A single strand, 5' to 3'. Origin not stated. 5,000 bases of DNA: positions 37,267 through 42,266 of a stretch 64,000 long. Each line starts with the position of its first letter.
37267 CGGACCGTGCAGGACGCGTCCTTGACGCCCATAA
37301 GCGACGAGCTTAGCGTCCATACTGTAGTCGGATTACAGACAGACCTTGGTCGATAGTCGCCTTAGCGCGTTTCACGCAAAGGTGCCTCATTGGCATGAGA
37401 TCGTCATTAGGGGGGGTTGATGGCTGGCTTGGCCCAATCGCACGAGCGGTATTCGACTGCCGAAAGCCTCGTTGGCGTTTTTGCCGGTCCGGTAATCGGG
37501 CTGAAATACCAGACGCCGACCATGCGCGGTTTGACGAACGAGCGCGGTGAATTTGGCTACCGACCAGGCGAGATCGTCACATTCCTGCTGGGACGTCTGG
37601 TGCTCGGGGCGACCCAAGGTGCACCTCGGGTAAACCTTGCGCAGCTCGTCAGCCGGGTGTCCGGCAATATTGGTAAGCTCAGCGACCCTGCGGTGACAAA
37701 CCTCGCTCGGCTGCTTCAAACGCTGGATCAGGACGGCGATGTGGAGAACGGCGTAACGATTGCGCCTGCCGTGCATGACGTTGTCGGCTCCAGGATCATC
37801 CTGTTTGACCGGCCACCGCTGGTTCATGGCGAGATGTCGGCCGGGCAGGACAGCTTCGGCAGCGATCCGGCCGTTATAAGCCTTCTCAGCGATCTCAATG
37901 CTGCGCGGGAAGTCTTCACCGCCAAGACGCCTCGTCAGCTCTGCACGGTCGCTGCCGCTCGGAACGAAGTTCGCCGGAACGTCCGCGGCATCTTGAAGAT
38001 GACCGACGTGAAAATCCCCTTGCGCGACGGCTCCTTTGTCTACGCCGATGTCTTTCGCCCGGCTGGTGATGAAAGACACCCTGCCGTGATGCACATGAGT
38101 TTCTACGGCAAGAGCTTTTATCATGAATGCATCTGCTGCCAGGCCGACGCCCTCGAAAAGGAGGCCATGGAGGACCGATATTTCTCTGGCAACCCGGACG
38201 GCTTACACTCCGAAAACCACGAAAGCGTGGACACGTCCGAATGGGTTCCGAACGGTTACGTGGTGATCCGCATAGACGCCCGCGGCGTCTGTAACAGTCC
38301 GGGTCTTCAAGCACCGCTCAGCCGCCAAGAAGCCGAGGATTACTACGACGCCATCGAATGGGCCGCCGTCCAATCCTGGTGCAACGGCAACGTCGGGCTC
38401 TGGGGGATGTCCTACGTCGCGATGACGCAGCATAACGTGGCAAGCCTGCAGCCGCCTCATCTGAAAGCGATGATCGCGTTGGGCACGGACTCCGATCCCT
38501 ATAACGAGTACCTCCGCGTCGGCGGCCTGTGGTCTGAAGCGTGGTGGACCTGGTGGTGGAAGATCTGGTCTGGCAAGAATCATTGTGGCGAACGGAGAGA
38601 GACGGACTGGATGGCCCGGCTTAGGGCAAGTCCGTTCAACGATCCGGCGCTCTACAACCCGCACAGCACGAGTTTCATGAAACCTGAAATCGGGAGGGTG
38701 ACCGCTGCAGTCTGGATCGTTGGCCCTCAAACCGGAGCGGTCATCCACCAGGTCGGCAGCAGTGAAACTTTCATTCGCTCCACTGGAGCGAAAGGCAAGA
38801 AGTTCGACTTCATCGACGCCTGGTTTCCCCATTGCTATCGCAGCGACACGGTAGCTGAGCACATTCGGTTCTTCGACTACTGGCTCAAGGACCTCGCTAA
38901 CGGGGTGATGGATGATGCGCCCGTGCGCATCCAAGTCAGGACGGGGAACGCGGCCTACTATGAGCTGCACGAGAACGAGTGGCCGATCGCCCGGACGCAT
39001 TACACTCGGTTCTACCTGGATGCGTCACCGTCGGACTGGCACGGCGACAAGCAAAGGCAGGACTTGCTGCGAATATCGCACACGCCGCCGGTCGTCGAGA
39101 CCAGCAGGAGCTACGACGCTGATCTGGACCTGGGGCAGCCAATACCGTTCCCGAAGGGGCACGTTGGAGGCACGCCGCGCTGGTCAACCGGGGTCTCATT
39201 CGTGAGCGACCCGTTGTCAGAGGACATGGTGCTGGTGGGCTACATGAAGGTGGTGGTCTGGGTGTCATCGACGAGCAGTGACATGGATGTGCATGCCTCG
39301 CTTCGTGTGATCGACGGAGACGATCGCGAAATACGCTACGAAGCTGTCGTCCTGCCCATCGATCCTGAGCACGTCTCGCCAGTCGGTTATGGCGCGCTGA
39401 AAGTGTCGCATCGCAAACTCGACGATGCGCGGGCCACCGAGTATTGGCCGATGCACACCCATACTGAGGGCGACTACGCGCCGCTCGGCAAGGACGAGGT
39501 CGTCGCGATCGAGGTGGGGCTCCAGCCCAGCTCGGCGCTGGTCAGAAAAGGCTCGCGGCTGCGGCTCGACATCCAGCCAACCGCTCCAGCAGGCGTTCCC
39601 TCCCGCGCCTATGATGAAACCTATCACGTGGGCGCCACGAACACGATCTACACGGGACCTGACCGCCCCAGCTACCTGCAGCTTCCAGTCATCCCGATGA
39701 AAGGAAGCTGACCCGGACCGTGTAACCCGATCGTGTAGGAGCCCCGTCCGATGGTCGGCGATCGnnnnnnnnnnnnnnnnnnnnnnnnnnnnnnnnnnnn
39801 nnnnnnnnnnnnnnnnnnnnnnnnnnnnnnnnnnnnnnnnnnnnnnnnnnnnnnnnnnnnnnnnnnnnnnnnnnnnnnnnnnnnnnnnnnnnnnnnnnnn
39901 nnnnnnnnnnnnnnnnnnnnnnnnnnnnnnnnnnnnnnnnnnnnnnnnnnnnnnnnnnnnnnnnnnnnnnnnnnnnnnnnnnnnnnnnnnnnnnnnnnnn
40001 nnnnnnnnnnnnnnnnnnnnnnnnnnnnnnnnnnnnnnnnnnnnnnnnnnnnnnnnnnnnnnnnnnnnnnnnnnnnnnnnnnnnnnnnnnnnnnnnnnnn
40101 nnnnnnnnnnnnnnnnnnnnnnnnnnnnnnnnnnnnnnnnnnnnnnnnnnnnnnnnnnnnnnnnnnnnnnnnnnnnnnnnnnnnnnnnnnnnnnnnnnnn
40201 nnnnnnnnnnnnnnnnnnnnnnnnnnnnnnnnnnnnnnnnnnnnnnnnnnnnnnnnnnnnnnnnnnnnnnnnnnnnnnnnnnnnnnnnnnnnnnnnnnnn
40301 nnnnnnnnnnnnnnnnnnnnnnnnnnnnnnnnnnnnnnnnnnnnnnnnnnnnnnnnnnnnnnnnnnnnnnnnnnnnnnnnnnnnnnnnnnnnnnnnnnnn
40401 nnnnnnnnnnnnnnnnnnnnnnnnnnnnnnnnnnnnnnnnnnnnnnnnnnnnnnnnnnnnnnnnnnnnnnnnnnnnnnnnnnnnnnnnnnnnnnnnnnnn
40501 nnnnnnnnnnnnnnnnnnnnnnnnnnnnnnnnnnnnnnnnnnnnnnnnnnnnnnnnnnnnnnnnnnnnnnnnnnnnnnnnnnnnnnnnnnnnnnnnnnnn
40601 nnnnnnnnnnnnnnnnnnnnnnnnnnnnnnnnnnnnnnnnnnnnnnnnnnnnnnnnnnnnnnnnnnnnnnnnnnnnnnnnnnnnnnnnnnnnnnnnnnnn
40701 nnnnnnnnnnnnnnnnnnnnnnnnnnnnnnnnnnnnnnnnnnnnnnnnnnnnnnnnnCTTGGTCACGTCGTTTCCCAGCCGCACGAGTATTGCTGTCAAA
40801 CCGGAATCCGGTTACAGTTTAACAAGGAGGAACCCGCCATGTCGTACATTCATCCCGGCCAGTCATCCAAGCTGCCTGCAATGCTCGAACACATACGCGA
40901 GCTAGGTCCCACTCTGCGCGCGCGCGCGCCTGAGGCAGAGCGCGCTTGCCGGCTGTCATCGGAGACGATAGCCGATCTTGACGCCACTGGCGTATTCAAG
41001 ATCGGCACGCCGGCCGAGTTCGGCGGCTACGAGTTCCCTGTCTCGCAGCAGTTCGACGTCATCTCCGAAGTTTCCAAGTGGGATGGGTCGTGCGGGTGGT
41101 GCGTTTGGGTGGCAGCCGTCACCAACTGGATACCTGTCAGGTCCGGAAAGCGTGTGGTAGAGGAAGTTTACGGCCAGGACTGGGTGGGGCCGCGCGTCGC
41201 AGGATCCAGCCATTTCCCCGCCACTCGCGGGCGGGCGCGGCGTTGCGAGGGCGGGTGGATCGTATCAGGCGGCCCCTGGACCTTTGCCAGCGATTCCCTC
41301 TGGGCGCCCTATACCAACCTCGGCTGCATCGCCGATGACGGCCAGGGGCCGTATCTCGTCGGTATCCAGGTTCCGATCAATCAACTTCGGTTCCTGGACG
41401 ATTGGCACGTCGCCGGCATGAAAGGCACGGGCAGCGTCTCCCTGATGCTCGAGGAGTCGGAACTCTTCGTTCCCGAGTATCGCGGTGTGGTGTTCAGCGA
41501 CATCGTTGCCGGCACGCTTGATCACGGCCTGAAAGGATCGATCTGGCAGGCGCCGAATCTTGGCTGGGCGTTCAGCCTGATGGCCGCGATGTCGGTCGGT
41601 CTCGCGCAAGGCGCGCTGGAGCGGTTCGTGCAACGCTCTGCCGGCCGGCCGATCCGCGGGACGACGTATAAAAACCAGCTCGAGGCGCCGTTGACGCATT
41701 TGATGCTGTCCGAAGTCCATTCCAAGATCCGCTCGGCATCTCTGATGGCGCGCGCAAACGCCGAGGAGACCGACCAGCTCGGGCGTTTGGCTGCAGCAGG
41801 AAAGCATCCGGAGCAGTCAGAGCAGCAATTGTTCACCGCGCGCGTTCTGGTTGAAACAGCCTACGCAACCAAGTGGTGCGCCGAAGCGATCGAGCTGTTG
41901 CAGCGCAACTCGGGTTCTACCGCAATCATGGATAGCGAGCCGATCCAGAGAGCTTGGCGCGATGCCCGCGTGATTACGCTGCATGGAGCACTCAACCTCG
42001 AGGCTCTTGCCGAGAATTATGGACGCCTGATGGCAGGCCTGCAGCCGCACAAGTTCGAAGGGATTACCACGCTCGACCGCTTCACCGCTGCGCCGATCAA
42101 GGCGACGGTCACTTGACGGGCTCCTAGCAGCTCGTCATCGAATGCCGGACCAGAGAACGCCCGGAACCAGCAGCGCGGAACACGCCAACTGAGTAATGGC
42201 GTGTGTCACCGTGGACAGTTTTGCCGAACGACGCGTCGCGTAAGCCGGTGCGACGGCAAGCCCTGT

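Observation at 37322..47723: Self-contained, apparently undescribed catabolic island: TBDR + NTF2-like enzyme + two CocE hydrolases + flavin monooxygenase + tandem VOC protein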

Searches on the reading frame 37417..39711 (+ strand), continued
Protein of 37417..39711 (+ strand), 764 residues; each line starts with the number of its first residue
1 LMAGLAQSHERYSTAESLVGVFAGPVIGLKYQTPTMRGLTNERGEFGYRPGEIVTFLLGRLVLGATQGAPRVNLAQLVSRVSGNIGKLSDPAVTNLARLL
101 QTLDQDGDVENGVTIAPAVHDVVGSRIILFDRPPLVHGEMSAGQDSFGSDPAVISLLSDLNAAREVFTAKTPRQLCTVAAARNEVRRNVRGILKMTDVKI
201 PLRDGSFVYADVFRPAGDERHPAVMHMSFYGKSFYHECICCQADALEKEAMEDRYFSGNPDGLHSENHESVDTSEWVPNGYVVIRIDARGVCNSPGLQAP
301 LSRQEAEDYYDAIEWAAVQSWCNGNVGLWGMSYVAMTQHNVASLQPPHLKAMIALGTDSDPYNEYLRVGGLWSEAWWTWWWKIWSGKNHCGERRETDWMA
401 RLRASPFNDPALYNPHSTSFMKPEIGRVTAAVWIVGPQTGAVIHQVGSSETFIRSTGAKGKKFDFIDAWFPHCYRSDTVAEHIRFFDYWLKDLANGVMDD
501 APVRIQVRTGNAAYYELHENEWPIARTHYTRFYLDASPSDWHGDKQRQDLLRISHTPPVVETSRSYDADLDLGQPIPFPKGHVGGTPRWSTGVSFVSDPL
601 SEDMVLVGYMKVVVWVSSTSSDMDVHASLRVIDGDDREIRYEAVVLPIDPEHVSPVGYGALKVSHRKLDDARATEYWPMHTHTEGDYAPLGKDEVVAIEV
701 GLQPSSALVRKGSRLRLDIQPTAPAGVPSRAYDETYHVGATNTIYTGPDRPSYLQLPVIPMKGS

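Call 77: find_encoding_contigs(protein=P0295, flank=9000, max_places=1)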
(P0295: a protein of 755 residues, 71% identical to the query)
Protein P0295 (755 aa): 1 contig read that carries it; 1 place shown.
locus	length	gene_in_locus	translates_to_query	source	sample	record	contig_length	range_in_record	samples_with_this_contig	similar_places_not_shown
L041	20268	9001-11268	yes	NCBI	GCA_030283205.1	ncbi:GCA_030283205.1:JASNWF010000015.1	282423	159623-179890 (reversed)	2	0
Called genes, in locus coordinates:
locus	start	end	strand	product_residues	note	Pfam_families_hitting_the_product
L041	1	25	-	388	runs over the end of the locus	PF01613:Flavin_Reduct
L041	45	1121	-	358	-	PF02653:BPD_transp_2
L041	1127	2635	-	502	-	PF00005:ABC_tran, PF13304:AAA_21 (faint), PF00005:ABC_tran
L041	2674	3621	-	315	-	PF13407:Peripla_BP_4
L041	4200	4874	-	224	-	PF00392:GntR, PF07729:FCD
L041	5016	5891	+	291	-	PF05368:NmrA, PF13460:NAD_binding_10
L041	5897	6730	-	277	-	PF00440:TetR_N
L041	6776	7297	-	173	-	PF13577:SnoaL_4, PF12680:SnoaL_2 (weak)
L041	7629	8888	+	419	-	PF02515:CoA_transf_3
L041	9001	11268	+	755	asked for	PF02129:Peptidase_S15, PF08530:PepX_C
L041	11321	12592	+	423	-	PF00441:Acyl-CoA_dh_1 (weak), PF08028:Acyl-CoA_dh_2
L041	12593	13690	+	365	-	PF08240:ADH_N (weak), PF00107:ADH_zinc_N, PF13602:ADH_zinc_N_2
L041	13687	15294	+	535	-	PF01494:FAD_binding_3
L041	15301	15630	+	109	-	PF07883:Cupin_2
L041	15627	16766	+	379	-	PF12006:DUF3500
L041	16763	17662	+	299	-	PF01557:FAA_hydrolase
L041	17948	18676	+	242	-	PF00392:GntR, PF13412:HTH_24 (weak), PF07729:FCD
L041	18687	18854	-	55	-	-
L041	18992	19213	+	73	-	-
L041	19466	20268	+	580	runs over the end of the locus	PF02129:Peptidase_S15, PF08530:PepX_C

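Call 84: predict_structure(alignment_id=A2)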
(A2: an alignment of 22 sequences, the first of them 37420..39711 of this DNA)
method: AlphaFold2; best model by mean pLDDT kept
length: 763 residues; sequences in the alignment: 22
mean_pLDDT: 53.0   pTM: 0.42
mean pLDDT of the five models: 53.0, 50.2, 49.6, 48.7, 46.3
residues with pLDDT >= 90: 42; 70-90: 150; 50-70: 196; < 50: 375
segments of 3 or more residues with pLDDT < 50: 1-14, 56-74, 104-113, 132-143, 167-169, 221-276, 286-302, 323-500, 569-589, 642-650, 667-673, 675-684, 722-735
pLDDT, mean of each block of 10 residues (from residue 1): 28 55 54 68 68 45 29 48 57 70 47 53 60 40 62 78 58 66 60 63 65 61 34 33 45 41 32 46 46 31 53 63 45 34 34 28 29 38 33 36 37 29 24 22 23 27 30 33 34 36 66 67 77 91 74 91 74 32 37 90 82 86 80 82 43 68 54 44 55 79 76 87 34 53 91 86 43
secondary structure, 60 per line:
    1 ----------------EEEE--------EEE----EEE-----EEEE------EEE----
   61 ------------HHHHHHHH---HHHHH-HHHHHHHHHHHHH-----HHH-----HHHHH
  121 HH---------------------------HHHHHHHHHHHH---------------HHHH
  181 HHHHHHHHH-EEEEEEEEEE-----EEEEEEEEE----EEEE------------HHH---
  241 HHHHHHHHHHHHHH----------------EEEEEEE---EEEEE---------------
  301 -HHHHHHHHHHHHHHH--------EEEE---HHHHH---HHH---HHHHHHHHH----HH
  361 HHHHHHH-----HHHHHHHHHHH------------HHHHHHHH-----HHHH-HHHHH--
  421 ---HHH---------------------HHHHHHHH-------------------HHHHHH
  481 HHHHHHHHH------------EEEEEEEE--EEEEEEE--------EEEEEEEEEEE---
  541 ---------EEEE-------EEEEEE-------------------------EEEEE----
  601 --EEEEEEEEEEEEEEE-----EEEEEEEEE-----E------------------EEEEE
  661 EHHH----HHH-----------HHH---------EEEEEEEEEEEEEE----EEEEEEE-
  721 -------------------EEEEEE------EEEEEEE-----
elements in order (helices of 4 or more, strands of 3 or more residues): E17-20 E29-31 E36-38 E44-47 E54-56 H73-80 H84-88 H90-102 H116-122 H150-161 H177-189 E191-200 E206-214 E219-222 H241-254 E271-277 E281-285 H302-316 E325-328 H332-336 H346-354 H359-367 H373-383 H396-403 H409-412 H414-418 H448-455 H475-489 E502-509 E512-518 E527-537 E550-553 E561-566 E592-596 E603-617 E623-631 E656-661 E695-708 E713-719 E740-745 E752-758

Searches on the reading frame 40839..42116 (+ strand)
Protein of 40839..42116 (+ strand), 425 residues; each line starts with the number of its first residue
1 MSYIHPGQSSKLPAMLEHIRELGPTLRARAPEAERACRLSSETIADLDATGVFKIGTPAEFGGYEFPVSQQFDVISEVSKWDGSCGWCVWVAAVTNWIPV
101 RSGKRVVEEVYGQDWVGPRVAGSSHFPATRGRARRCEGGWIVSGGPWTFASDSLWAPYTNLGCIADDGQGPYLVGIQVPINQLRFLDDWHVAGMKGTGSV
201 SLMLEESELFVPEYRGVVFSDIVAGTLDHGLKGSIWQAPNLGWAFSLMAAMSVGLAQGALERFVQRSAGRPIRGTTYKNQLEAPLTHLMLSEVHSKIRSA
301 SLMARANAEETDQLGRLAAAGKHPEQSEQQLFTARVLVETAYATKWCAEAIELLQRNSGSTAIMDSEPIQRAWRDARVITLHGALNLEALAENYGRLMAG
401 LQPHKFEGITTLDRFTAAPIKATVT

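Call 4: search_protein_families(library=pfam, proteins=[window:40839-42116:+], max_evalue=0.01)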
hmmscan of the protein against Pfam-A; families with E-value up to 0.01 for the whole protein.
window:40839-42116:+ (425 aa): 3 families
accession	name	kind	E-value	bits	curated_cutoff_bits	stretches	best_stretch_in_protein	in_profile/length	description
PF08028.16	Acyl-CoA_dh_2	-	3.7e-21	76.3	22.7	1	248-386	3-133/134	Acyl-CoA dehydrogenase, C-terminal domain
PF00441.29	Acyl-CoA_dh_1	-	1.4e-07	32.2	22.4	1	247-381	17-133/150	Acyl-CoA dehydrogenase, C-terminal domain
PF02771.21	Acyl-CoA_dh_N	-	0.0009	20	22.9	1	27-93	20-86/113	Acyl-CoA dehydrogenase, N-terminal domain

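Call 5: search_protein_families(library=ncbifam, proteins=[window:40839-42116:+], max_evalue=0.01)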
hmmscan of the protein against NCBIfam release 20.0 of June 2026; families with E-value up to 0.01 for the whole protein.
window:40839-42116:+ (425 aa): 7 families
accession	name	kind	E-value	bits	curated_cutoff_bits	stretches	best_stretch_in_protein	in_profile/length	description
NF045629.1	monooxsub_HsaA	equivalog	1.4e-52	178.8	450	1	16-402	1-377/383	3-hydroxy-9,10-secoandrosta-1,3,5(10)-triene-9,17-dione monooxygenase oxygenase subunit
NF045920.1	HphnlacHdxOX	equivalog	2.2e-39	135.5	650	1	15-404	1-380/384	p-hydroxyphenylacetate 3-hydroxylase oxygenase component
TIGR04022.1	sulfur_SfnB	equivalog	1.5e-20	73.5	430.9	1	16-384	11-367/391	SfnB family sulfur acquisition oxidoreductase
NF043015.1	DibenthMonoxDszC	equivalog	3.7e-11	42.4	850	1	15-385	18-392/415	dibenzothiophene monooxygenase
NF042972.1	AcrlCoAredClosAcrC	equivalog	5.6e-06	25.3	640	0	26-104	24-102/378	acryloyl-CoA reductase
NF042439.1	SulpropCoADesulf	equivalog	3e-05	22.9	600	0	249-383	239-356/379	3-sulfinopropanoyl-CoA desulfinase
NF049984.1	Rv1679_FadE16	equivalog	9e-05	21.9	600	0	247-401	230-368/371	Rv1679 family acyl-CoA dehydrogenase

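Call 25: search_solved_structures(query=window:40839-42116:+, max_evalue=0.00001)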
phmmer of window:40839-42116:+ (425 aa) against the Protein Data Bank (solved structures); distinct sequences matched with E-value up to 0.00001: 13.
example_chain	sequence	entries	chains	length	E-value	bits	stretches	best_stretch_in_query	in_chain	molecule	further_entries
2rfq_A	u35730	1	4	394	5.4e-35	124.2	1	15-396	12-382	3-HSA hydroxylase, oxygenase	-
3afe_A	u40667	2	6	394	2.7e-33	118.6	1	14-403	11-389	Hydroxylase, putative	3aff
7f72_A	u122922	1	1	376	4.5e-31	111.3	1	23-398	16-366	Rv3094c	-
7f70_A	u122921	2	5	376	1.6e-30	109.5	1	23-398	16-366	Rv3094c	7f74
2jbr_A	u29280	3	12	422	2.3e-29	105.7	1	14-404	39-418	P-HYDROXYPHENYLACETATE HYDROXYLASE C2 OXYGENASE COMPONENT | P-HYDROXYPHENYLACETATE HYDROXYLASE C2:OXYGENASE COMPONENT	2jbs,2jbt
5lvu_A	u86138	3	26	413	1.9e-25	92.8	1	14-403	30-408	XiaF protein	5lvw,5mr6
2or0_A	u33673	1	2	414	3.3e-24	88.7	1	15-382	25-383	Hydroxylase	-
5z8t_A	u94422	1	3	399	3.8e-11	45.7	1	16-382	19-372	Acyl-CoA dehydrogenase type 2 domain protein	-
5gj7_A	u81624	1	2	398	3.8e-11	45.7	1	16-382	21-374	Acyl-CoA dehydrogenase type 2 domain protein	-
3x0x_A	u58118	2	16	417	6.7e-09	38.3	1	20-316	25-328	DszC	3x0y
4doy_A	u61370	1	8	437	5.3e-08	35.3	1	20-316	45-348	Dibenzothiophene desulfurization enzyme C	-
4jek_A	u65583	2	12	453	5.9e-08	35.2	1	20-316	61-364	Dibenzothiophene desulfurization enzyme C | DszC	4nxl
8cda_A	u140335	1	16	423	9.2e-07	31.2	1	29-386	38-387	Probable monooxygenase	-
